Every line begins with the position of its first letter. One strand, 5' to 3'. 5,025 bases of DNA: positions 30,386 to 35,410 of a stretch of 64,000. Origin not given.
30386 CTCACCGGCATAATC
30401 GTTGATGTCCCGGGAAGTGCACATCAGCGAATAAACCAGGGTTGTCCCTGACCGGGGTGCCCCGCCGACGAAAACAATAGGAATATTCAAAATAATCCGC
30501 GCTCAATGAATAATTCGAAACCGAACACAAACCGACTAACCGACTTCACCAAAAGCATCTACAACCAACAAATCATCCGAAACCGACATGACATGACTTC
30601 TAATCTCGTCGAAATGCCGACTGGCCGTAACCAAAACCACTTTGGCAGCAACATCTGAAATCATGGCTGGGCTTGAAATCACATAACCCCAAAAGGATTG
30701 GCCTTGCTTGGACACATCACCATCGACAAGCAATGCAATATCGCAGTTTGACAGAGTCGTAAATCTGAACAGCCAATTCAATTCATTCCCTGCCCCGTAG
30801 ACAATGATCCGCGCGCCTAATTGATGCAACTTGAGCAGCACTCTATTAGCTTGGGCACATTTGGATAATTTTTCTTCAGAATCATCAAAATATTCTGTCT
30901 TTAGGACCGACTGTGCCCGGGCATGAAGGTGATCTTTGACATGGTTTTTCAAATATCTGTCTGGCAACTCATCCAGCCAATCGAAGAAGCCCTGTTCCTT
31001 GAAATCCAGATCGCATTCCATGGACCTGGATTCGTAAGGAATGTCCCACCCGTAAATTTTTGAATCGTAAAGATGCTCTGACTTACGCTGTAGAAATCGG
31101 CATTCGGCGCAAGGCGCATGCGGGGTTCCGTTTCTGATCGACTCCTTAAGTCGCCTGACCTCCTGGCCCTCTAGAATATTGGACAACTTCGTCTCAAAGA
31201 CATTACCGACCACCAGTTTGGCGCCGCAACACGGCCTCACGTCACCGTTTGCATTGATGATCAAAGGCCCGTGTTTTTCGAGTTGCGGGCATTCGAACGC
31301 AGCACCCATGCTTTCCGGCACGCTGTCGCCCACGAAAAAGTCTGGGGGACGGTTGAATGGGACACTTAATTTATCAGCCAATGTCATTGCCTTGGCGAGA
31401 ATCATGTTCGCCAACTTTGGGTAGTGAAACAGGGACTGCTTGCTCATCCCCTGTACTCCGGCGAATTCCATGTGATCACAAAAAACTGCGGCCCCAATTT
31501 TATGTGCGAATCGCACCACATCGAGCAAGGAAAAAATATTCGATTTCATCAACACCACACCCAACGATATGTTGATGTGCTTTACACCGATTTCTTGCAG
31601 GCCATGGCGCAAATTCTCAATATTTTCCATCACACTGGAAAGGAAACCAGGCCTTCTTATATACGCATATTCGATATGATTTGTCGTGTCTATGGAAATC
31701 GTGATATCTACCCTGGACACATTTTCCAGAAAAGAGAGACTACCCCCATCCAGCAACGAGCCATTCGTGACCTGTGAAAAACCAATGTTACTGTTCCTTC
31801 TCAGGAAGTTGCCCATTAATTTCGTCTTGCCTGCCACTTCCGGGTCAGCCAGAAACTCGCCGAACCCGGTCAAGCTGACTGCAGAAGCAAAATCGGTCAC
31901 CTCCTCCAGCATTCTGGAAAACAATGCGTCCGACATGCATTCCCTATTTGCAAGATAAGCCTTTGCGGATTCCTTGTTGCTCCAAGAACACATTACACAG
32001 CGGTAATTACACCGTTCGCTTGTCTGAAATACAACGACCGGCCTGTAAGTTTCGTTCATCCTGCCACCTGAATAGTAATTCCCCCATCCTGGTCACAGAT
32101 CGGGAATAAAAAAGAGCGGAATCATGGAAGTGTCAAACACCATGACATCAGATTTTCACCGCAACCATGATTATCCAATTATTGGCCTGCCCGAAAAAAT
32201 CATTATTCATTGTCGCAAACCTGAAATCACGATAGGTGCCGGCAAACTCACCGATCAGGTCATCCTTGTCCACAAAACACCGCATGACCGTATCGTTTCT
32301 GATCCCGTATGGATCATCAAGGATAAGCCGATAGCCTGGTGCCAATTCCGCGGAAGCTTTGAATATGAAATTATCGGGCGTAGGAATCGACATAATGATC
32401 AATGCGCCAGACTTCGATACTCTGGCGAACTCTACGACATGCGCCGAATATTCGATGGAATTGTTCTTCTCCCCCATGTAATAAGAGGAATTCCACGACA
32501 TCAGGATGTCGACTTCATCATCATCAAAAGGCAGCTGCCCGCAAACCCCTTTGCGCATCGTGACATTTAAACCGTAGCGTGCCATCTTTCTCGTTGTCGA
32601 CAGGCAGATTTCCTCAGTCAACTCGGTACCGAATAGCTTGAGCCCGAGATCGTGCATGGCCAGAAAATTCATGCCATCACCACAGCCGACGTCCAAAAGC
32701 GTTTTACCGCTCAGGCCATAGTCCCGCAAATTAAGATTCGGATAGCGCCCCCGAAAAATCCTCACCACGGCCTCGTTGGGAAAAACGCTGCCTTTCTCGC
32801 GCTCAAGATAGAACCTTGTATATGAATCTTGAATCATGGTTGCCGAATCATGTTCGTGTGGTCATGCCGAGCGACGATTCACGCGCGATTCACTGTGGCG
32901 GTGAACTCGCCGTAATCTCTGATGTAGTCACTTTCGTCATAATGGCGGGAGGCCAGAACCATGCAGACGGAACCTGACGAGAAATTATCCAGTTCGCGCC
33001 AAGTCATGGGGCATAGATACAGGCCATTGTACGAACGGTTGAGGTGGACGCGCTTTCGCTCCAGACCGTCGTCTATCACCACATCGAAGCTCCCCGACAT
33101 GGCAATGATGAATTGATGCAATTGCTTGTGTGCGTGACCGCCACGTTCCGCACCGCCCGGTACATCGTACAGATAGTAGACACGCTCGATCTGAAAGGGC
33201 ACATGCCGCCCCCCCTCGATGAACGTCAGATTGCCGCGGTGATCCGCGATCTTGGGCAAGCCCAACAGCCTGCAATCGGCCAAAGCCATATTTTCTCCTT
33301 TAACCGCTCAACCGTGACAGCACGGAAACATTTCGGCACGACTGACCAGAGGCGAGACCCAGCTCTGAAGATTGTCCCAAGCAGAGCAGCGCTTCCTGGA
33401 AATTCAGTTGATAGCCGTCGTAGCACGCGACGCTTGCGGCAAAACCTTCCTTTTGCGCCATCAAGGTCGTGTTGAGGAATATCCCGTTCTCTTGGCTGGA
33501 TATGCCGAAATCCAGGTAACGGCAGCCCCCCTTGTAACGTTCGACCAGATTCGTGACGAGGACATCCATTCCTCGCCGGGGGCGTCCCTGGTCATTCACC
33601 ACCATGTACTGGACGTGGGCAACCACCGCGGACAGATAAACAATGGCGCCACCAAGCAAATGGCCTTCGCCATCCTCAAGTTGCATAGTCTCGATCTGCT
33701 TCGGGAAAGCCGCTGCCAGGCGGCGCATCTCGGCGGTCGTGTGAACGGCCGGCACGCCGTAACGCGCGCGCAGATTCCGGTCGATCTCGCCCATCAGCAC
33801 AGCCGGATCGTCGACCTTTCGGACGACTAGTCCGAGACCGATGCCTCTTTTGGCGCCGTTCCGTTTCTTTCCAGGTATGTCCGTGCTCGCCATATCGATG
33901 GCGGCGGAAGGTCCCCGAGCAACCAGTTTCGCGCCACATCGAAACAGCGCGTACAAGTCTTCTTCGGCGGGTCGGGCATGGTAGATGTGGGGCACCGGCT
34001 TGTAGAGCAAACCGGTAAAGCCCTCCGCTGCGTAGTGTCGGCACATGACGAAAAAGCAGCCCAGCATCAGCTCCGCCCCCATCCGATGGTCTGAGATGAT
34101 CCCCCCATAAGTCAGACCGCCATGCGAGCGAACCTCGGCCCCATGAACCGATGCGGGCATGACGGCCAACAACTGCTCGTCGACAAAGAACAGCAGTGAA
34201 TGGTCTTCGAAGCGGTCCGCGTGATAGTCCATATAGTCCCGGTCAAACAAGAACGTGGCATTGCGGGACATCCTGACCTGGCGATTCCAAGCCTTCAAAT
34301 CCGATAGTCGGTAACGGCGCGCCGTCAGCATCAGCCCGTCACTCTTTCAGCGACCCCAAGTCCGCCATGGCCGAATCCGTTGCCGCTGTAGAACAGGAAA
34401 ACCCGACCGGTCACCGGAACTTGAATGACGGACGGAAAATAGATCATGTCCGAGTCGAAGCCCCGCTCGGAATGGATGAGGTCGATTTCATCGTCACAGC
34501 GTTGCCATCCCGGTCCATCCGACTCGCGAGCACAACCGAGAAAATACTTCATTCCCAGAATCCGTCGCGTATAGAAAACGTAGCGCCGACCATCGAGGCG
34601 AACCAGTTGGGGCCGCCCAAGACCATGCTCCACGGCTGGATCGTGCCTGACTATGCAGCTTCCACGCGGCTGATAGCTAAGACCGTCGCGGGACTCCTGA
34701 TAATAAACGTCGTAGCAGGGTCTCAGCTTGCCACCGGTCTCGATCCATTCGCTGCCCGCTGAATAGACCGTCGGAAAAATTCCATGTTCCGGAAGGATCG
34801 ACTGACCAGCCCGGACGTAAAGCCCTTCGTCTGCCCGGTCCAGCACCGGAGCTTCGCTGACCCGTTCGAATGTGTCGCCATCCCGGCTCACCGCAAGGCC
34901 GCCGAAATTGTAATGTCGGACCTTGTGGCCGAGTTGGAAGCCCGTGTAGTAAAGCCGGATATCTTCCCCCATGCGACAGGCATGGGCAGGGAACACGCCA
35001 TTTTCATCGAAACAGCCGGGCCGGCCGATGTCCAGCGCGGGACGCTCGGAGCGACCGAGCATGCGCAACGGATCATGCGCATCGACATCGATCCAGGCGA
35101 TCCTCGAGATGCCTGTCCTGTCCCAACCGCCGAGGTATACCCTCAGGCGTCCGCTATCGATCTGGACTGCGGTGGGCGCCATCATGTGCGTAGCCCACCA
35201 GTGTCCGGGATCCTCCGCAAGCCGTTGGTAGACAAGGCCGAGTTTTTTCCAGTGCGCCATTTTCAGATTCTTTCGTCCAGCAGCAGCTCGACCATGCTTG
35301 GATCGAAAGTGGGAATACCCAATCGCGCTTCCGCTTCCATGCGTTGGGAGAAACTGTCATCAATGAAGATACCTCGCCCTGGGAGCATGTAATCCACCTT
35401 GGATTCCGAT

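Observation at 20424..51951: A block of 27 co-directional genes (about 31 kb) links a flagellin gene to a very large glycan pathway with no lipid-carrier or export machinery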

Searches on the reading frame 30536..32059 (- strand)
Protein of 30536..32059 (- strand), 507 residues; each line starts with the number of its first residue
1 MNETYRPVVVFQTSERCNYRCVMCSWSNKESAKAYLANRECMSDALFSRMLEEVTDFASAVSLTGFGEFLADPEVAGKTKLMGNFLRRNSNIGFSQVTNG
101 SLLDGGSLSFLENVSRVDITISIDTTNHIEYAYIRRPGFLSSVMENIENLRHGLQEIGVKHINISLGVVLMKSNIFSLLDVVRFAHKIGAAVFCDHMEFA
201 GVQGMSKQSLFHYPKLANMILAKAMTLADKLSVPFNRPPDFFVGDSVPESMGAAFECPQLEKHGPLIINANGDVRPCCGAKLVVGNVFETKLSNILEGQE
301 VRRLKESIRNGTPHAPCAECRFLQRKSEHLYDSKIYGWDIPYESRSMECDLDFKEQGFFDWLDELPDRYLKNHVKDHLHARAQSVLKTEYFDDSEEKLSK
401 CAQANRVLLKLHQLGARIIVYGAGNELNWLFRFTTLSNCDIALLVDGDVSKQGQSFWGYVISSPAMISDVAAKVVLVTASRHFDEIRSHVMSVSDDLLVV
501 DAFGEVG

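Call 6: search_protein_families(library=pfam, proteins=[window:30536-32059:-], max_evalue=0.01)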
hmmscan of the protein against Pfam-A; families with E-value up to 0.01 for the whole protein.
window:30536-32059:- (507 aa): 3 families
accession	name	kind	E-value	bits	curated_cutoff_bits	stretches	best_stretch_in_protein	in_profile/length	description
PF13186.11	SPASM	-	1.8e-09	38.1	21.5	1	266-320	8-66/67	Iron-sulfur cluster-binding domain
PF08484.17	Methyltransf_14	-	1.6e-06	28.4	23.5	1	380-490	31-145/160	C-methyltransferase C-terminal domain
PF04055.27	Radical_SAM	-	6.3e-06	26.9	29.5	1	13-152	3-138/166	Radical SAM superfamily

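Call 31: search_protein_families(library=ncbifam, proteins=[window:30536-32059:-], max_evalue=0.00001)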
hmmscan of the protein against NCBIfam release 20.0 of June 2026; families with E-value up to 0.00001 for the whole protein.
window:30536-32059:- (507 aa): 23 families
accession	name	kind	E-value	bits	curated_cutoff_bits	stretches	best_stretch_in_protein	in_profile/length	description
TIGR04317.1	W_rSAM_matur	equivalog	6.6e-22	78.1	380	1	12-278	9-256/349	tungsten cofactor oxidoreductase radical SAM maturase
TIGR04311.1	rSAM_Geo_metal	subfamily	2.7e-17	62.9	400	1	12-213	8-202/423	radical SAM/SPASM family putative metalloenzyme maturase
NF033640.1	N_Twi_rSAM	subfamily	6.9e-17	61.6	170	1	11-210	115-318/398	twitch domain-containing radical SAM protein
TIGR04546.1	rSAM_ahbC_deAc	equivalog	1.8e-10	40.2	650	1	5-162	37-184/390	12,18-didecarboxysiroheme deacetylase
TIGR02666.1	moaA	equivalog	5.7e-10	38.7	284.05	1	14-223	17-219/336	GTP 3',8-cyclase MoaA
TIGR04321.1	spiroSPASM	subfamily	5.9e-10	38.4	250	0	12-152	236-378/510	spiro-SPASM protein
TIGR04303.1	GeoRSP_rSAM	equivalog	5e-09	36.2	400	1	14-321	12-297/325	GeoRSP system radical SAM/SPASM protein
TIGR04054.1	rSAM_NirJ1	equivalog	7e-09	34.8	650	1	4-180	33-198/387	putative heme d1 biosynthesis radical SAM protein NirJ1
TIGR02668.1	moaA_archaeal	equivalog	3.6e-08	32.7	325.25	1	13-229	16-215/303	GTP 3',8-cyclase MoaA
TIGR04545.1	rSAM_ahbD_hemeb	equivalog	9.2e-08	31.9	500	0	10-193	3-170/339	heme b synthase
TIGR04251.1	SCM_rSAM_ScmF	equivalog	1.7e-07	30.9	400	1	10-207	7-187/353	SynChlorMet cassette radical SAM/SPASM protein ScmF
TIGR04051.1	rSAM_NirJ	equivalog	2.9e-07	29.8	515.45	1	6-209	1-188/354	heme d1 biosynthesis radical SAM protein NirJ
TIGR04055.1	rSAM_NirJ2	equivalog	3.3e-07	30.1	500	1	9-322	2-296/326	putative heme d1 biosynthesis radical SAM protein NirJ2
TIGR04347.1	pseudo_SAM_Halo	equivalog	3.5e-07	29.8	525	1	3-201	34-216/390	TIGR04347 family pseudo-SAM/SPASM protein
NF001199.0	PRK00164.2-1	equivalog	3.7e-07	29.6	231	1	12-210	17-198/308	GTP 3',8-cyclase MoaA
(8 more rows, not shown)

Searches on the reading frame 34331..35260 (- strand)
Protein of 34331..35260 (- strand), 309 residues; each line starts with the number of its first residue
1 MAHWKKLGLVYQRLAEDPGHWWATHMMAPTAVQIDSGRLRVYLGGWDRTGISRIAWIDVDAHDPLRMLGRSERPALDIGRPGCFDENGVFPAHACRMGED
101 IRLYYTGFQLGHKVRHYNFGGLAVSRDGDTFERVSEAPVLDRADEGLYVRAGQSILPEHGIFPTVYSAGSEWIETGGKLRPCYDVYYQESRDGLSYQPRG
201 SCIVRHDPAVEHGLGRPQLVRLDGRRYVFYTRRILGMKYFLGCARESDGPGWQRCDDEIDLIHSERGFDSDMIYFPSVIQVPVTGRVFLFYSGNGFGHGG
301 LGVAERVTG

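Call 5: search_protein_families(library=pfam, proteins=[window:34331-35260:-], max_evalue=0.01)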
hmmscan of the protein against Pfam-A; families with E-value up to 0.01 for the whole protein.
window:34331-35260:- (309 aa): 0 families

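Call 31: search_protein_families(library=ncbifam, proteins=[window:34331-35260:-], max_evalue=0.00001)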
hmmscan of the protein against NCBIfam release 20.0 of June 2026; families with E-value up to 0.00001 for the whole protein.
window:34331-35260:- (309 aa): 1 family
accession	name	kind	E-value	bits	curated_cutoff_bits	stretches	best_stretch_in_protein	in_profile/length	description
NF052550.1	BManbPhaseBMBP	equivalog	4.6e-08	32.8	450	0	20-107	189-279/296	beta-1,2-mannobiose phosphorylase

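Call 87: search_protein_families(library=pfam, proteins=[window:34334-35260:-], max_evalue=5)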
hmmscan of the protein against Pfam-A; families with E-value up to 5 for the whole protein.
window:34334-35260:- (309 aa): 1 family
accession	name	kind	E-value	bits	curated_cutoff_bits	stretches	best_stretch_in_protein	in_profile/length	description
PF00251.26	Glyco_hydro_32N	-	0.27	11.2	22.1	1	83-144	63-124/307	Glycosyl hydrolases family 32 N-terminal domain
